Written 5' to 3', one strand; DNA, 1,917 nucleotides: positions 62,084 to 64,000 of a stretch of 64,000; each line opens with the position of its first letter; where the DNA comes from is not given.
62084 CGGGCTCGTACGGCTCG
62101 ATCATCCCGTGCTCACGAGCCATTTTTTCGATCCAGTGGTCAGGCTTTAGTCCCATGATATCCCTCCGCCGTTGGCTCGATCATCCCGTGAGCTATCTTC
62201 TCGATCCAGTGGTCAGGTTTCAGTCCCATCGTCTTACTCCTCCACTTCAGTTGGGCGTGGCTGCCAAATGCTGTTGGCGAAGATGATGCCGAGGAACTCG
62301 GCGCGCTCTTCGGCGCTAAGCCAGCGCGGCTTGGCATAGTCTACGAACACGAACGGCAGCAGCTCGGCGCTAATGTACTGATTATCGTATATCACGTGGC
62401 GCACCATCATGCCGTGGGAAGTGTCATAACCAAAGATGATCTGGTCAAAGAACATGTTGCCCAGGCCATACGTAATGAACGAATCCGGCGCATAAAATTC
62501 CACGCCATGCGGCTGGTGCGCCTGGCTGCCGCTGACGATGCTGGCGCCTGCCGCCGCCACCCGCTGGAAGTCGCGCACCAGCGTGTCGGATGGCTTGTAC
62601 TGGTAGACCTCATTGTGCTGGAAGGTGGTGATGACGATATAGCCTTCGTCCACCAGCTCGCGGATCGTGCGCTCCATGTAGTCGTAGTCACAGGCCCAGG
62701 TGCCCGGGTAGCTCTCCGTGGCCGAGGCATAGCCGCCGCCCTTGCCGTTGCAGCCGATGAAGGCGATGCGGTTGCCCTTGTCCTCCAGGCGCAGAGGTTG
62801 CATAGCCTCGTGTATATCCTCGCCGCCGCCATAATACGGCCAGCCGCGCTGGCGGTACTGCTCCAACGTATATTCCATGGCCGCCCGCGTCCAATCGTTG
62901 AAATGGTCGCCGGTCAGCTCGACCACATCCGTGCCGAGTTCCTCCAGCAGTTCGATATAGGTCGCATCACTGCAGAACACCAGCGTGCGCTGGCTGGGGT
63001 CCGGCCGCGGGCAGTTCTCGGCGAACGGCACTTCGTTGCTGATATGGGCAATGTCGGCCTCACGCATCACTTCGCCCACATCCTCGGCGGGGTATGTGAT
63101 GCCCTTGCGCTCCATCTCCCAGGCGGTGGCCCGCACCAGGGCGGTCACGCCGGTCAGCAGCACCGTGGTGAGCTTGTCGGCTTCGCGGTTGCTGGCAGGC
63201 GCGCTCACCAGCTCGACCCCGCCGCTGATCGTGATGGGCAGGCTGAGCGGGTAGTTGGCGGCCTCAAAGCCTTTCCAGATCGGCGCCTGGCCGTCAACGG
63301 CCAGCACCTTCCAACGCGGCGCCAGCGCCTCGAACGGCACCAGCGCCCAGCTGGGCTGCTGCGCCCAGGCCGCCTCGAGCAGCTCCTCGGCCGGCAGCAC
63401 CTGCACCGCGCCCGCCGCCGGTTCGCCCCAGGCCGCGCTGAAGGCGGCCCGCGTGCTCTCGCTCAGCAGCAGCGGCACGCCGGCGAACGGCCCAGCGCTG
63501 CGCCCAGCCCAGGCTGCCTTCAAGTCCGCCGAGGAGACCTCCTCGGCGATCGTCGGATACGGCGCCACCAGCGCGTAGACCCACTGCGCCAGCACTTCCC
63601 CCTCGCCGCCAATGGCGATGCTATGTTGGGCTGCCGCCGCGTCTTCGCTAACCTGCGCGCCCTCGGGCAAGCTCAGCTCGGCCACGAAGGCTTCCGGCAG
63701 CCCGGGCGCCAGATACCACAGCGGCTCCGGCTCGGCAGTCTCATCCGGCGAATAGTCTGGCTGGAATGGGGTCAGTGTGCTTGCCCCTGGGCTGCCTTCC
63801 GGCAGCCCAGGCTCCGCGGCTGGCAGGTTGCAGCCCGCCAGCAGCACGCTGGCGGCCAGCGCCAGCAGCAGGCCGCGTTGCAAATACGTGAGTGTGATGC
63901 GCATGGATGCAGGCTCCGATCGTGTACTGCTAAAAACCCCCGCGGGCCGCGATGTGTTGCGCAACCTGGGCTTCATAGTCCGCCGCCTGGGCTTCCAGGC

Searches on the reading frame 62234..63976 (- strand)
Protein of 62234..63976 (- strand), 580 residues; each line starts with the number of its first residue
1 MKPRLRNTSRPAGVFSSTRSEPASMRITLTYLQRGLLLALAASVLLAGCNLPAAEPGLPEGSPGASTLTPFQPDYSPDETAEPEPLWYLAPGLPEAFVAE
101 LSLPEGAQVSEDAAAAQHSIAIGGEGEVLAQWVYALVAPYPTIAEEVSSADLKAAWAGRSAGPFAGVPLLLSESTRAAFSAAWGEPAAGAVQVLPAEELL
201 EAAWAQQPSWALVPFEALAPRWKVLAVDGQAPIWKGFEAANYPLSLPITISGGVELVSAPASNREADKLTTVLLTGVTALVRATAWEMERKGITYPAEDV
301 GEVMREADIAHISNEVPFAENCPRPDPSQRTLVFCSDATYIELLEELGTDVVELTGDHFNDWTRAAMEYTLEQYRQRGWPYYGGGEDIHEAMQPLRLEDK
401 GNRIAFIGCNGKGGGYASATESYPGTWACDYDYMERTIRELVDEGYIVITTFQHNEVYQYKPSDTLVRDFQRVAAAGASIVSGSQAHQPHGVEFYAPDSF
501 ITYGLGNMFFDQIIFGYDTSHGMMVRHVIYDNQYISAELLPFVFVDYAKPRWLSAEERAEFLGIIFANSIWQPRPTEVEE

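Call 48: search_protein_families(library=pfam, proteins=[window:62234-63976:-], max_evalue=0.0001)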
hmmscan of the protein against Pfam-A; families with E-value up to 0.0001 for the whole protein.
window:62234-63976:- (580 aa): 1 family
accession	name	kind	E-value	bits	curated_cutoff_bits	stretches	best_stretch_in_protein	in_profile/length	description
PF09587.15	PGA_cap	-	2.8e-34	119.2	27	1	272-512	2-255/255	Bacterial capsule synthesis protein PGA_cap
